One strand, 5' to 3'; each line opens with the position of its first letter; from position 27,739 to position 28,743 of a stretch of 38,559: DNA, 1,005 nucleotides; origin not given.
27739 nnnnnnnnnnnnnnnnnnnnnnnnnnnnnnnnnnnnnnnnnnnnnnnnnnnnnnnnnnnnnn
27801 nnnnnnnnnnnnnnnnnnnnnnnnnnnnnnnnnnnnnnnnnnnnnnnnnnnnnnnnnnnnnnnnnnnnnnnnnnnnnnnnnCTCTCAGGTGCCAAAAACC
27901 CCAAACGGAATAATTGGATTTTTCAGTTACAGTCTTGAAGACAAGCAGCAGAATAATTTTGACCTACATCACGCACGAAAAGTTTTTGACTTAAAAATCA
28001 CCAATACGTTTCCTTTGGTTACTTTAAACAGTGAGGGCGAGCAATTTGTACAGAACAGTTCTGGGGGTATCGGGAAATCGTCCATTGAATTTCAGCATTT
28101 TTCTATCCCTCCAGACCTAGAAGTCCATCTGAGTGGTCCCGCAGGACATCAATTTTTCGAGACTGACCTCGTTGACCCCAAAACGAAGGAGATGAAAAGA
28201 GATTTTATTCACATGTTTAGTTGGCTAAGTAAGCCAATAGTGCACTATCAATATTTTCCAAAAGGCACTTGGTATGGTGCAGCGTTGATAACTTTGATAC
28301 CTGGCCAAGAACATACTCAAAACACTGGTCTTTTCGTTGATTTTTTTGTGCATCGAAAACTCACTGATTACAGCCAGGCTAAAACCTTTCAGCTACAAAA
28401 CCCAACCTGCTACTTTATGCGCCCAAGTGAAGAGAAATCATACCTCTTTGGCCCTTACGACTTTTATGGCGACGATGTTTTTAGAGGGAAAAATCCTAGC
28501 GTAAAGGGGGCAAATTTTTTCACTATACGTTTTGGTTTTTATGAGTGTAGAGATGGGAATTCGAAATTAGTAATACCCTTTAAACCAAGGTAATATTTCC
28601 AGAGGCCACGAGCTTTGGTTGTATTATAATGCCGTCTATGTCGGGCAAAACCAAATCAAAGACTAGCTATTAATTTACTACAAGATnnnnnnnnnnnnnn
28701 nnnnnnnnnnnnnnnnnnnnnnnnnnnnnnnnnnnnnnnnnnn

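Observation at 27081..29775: Three-gene plus-strand cassette with two HEPN-motif proteins flanking an unknown protein: candidate novel abortive-infection or defence module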

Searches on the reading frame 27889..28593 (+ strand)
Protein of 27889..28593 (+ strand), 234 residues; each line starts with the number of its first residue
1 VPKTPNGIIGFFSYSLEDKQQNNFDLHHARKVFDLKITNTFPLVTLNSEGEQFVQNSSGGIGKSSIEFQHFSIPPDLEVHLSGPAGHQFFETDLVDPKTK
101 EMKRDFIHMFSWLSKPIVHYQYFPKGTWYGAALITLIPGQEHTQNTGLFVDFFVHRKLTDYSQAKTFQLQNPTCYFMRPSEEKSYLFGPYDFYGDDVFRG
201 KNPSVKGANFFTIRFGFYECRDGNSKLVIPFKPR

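Call 3: search_protein_families(library=pfam, proteins=[window:27889-28593:+], max_evalue=1)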
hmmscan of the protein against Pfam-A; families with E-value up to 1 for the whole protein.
window:27889-28593:+ (234 aa): 0 families

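Call 4: search_protein_families(library=padloc, proteins=[window:27889-28593:+], max_evalue=1)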
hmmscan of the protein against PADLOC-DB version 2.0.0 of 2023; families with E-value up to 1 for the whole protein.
window:27889-28593:+ (234 aa): 0 families

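Call 5: search_protein_families(library=ncbifam, proteins=[window:27889-28593:+], max_evalue=1)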
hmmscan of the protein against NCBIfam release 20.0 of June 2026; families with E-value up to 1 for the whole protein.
window:27889-28593:+ (234 aa): 0 families

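Call 9: search_protein_families(library=phrogs, proteins=[window:27889-28593:+], max_evalue=1)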
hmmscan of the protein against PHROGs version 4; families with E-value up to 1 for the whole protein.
window:27889-28593:+ (234 aa): 0 families

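Call 12: search_solved_structures(query=window:27889-28593:+, max_evalue=10)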
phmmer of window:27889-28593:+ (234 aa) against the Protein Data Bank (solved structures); distinct sequences matched with E-value up to 10: 0.

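Call 15: find_homologous_proteins(query=window:27889-28593:+, max_evalue=0.001)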
Query window:27889-28593:+ (234 aa): 9 proteins with E <= 0.001 among 70 candidates.
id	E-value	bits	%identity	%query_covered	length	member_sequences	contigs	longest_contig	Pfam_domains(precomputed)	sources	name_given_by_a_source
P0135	7.8e-160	548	100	100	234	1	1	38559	-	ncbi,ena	-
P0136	8.8e-35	139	38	87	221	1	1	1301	-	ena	-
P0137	1.4e-33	135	38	87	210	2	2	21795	-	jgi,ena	-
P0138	2.4e-31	128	35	88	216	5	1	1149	-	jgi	-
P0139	2.6e-31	127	36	87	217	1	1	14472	-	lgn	-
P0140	1.1e-30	125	37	88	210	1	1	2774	-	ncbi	-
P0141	1.6e-30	125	38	87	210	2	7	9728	-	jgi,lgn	-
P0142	8.9e-30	122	38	87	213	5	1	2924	-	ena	-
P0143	3.5e-15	75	34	91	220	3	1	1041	-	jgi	jgi:hypothetical protein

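Call 22: find_encoding_contigs(protein=P0137, flank=6000, max_places=2)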
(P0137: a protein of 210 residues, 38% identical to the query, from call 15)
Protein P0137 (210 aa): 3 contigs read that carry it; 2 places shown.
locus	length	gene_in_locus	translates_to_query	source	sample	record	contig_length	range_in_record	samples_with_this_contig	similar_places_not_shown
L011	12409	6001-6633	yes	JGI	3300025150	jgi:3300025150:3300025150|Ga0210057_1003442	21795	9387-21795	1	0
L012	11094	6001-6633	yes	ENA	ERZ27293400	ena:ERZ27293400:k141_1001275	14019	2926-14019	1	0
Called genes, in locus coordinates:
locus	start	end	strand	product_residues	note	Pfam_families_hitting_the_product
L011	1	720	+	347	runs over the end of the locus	PF15902:Sortilin-Vps10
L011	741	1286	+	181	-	PF01765:RRF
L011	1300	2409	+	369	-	PF02163:Peptidase_M50, PF00595:PDZ (weak), PF13180:PDZ_2, PF17820:PDZ_6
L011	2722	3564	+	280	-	-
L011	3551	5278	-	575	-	PF01726:LexA_DNA_bind, PF00717:Peptidase_S24, PF00145:DNA_methylase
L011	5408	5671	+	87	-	PF03852:Vsr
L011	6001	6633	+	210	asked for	-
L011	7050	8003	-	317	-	PF18920:DUF5671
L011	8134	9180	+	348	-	PF06723:MreB_Mbl, PF00022:Actin (weak), PF00012:HSP70 (weak), PF14450:FtsA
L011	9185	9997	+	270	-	PF04085:MreC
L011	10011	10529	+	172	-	-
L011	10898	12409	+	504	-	?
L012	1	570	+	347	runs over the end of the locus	PF15902:Sortilin-Vps10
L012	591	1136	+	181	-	PF01765:RRF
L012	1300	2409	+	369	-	PF02163:Peptidase_M50, PF00595:PDZ (weak), PF13180:PDZ_2, PF17820:PDZ_6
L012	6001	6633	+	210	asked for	-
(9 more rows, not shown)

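Call 23: find_encoding_contigs(protein=P0139, flank=6000, max_places=2)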
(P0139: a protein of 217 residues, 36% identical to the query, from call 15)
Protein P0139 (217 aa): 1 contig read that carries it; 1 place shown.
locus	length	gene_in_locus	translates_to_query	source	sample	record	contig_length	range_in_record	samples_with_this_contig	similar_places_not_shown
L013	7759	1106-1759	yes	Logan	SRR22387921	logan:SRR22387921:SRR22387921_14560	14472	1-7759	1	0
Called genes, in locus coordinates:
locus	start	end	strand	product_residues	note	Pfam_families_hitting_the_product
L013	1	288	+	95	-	?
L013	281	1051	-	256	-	-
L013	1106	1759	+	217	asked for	-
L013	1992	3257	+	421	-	PF02195:ParB_N, PF01555:N6_N4_Mtase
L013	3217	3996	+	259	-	PF03602:Cons_hypoth95 (faint), PF01555:N6_N4_Mtase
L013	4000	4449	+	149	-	-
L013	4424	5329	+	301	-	-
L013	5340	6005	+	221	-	-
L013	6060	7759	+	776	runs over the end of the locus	PF00270:DEAD, PF04851:ResIII, PF18766:SWI2_SNF2, PF00271:Helicase_C (weak), PF08463:EcoEI_R_C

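Call 29: search_solved_structures(query=A2, max_evalue=10, show_alignments=2)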
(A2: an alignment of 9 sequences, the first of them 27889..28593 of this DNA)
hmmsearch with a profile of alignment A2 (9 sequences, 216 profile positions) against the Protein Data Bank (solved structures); distinct sequences matched with E-value up to 10: 0.

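Call 33: search_protein_families(library=pfam, alignment_id=A2, max_evalue=5)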
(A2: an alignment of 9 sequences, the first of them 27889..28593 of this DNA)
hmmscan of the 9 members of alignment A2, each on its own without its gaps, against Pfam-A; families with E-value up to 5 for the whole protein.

A. member 1, window:27889-28593:+ (234 aa): 0 families

B. families by the number of members that match (of 9 scanned): 2 families
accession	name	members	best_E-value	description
PF18853.6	LPD37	1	0.025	Large polyvalent protein associated domain 37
PF19073.5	DUF5769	1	0.16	Family of unknown function (DUF5769)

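Call 48: search_protein_representatives(alignment_id=A2)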
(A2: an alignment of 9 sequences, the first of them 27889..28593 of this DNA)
Query: 9 sequences, 216 profile positions. Proteins with E-value up to 0.001 (for the whole library): 69; up to 1e-10: 54; up to 1e-30: 26. The best 69 are listed.
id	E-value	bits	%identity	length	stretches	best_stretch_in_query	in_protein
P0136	4.0e-103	360.0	-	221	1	1-215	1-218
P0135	4.4e-81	288.0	-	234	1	2-216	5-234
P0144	7.8e-73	261.1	-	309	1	1-216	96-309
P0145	2.7e-53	197.2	-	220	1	1-216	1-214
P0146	9.8e-52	192.1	-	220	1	3-210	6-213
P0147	9.8e-50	185.5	-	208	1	1-214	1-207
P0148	2.1e-45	171.4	-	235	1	2-215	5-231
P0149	1.6e-44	168.5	-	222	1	2-211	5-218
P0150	1.8e-44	168.3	-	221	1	3-207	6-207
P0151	1.1e-42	162.6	-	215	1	3-201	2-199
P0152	2.4e-41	158.1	-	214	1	1-216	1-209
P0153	1.9e-40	155.2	-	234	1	2-214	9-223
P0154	6.6e-40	153.4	-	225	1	1-207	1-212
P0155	7.2e-40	153.3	-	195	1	31-216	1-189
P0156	3.2e-39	151.2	-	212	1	1-213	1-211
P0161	4.6e-35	137.6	-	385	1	1-209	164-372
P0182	1.9e-18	83.3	-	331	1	2-144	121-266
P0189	6.2e-14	68.5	-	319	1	4-149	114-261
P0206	4.6e-06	42.8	-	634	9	31-84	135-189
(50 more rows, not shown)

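Call 50: search_protein_families(library=pfam, proteins=[P0144, P0161, P0182, P0189, P0206], max_evalue=0.01)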
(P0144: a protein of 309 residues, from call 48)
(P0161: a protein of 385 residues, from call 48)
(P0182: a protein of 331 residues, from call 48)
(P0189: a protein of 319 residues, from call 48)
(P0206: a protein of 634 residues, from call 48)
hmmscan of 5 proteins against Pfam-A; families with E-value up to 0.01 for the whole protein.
P0144 (309 aa): 0 families

P0161 (385 aa): 0 families

P0182 (331 aa): 0 families

P0189 (319 aa): 0 families

P0206 (634 aa): 10 families
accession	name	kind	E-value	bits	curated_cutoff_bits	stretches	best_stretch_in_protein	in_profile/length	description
PF21002.2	TMEM106_N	-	2.2e-17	63.9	24.5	0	42-88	33-79/91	Transmembrane protein 106 N-terminal region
PF20878.2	REST_helical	-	1.9e-15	57.3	27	0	386-408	26-48/65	Helical region in REST corepressor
PF25297.1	DUF7878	-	1.5e-12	48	25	0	184-219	43-78/128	Domain of unknown function (DUF7878)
PF20994.3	CENPU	-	6.1e-11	42.8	27.8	0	25-55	102-131/200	CENPU protein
PF02636.23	Methyltransf_28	-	9e-06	25.8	23.3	0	468-507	9-48/249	Putative S-adenosyl-L-methionine-dependent methyltransferase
PF21514.3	FimA-like_C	-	1.1e-05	25.6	27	0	41-67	7-33/189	FimA-like major fimbrial subunit protein, C-terminal domain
PF06056.18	Terminase_5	-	3.3e-05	24.2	20.3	0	33-59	25-51/58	Putative ATPase subunit of terminase (gpP-like)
PF13005.12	zf-IS66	-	6.1e-05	23.8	27.3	0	28-46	22-40/46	zinc-finger binding domain of transposase IS66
PF07348.17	Syd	-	0.0014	18.7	25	0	407-444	119-156/175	Syd protein (SUKH-2)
PF18563.6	TubC_N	-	0.0044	17.5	26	0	18-37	26-45/52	TubC N-terminal docking domain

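Call 62: find_related_loci(query=A2, collection=viral_contigs, flank=6000)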
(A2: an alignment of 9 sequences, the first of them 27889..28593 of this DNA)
Query A2 (234 aa) in viral_contigs; peptide patterns used: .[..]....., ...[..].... (x = any residue, [..] = any of these).
138 stretches matched a pattern, but none encodes a relative of the query by tblastn (E <= 1e-3).

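Call 65: find_encoding_contigs(protein=P0141, flank=6000, max_places=4)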
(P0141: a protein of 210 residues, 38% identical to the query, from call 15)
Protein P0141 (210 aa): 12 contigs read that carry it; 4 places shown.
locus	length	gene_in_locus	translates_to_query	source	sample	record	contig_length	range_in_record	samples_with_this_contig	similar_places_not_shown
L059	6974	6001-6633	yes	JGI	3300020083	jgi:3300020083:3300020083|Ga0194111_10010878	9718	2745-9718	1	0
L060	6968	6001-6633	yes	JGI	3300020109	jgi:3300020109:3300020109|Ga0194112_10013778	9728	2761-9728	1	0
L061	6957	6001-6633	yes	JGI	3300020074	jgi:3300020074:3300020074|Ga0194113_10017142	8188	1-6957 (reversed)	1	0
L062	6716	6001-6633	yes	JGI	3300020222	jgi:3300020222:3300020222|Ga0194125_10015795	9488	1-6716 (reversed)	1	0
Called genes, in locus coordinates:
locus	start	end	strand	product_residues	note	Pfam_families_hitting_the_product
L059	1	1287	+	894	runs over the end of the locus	PF04313:HSDR_N (faint), PF00270:DEAD, PF04851:ResIII, PF18766:SWI2_SNF2, PF00271:Helicase_C, PF08463:EcoEI_R_C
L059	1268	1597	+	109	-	-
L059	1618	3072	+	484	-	PF12161:HsdM_N (weak), PF02384:N6_Mtase, PF20473:MmeI_Mtase (weak), PF07669:Eco57I (weak)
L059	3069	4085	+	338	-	PF01420:Methylase_S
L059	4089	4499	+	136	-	-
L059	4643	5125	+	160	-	PF22398:DUF6978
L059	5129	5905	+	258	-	PF08861:DUF1828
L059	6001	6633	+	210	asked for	-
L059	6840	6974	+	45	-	?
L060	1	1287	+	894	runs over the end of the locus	PF04313:HSDR_N (faint), PF00270:DEAD, PF04851:ResIII, PF18766:SWI2_SNF2, PF00271:Helicase_C, PF08463:EcoEI_R_C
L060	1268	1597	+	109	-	-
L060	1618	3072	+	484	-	PF12161:HsdM_N (weak), PF02384:N6_Mtase, PF20473:MmeI_Mtase (weak), PF07669:Eco57I (weak)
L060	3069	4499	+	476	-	PF01420:Methylase_S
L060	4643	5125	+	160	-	PF22398:DUF6978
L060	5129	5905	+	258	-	PF08861:DUF1828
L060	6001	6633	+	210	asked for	-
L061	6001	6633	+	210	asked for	-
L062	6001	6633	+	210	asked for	-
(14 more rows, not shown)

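Call 66: find_encoding_contigs(protein=P0140, flank=6000, max_places=2)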
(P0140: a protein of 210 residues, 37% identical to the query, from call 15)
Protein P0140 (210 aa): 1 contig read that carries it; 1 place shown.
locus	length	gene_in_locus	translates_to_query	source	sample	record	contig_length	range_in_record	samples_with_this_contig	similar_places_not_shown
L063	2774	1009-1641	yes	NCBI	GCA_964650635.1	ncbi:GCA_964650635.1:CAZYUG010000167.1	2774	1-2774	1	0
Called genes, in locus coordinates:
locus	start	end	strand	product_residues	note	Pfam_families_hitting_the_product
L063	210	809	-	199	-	PF01726:LexA_DNA_bind, PF00717:Peptidase_S24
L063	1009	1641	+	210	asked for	-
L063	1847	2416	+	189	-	-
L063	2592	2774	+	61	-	?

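Call 67: find_encoding_contigs(protein=P0142, flank=6000, max_places=2)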
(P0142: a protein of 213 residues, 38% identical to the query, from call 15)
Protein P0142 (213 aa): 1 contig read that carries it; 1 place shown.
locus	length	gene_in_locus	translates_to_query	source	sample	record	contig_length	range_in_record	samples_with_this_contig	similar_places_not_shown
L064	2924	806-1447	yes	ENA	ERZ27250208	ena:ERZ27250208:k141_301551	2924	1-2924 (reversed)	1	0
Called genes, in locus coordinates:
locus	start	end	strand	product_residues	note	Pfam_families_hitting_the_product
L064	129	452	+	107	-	PF22557:DuOB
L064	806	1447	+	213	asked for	-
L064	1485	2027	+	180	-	-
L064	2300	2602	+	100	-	-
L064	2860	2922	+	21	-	?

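Call 75: search_dna_similar(query=window:27889-28593:+, collection=plasmids, mode=protein, max_evalue=1, max_rows=10)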
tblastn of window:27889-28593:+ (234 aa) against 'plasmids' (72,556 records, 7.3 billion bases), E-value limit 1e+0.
No match.
